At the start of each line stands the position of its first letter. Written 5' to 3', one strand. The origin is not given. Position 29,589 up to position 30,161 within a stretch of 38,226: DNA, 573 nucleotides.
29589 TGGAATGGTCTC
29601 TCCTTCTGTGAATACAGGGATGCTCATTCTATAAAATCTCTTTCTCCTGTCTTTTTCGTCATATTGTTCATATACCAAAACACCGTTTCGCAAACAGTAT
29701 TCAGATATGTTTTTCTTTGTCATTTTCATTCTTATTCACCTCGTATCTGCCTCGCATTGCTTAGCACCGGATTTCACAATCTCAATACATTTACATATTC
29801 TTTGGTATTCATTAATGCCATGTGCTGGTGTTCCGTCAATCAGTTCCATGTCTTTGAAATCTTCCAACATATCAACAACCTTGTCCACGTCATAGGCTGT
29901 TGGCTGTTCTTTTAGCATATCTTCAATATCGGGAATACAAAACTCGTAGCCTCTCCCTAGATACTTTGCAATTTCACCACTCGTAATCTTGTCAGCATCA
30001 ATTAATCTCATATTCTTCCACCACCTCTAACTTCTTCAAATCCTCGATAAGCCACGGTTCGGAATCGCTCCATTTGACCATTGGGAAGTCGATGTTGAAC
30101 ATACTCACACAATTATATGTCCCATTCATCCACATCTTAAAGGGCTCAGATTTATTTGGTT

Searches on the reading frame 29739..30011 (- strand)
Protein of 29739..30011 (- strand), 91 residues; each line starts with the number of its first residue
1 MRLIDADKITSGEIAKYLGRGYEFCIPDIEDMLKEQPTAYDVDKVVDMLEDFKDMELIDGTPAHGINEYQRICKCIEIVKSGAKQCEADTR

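Call 53: search_protein_families(library=phrogs, proteins=[window:29739-30011:-], max_evalue=0.001)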
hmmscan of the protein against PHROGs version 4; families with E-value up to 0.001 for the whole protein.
window:29739-30011:- (91 aa): 1 family
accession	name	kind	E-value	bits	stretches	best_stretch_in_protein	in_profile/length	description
phrog_20593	-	unknown function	6.9e-13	49.9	1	1-83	1-86/88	-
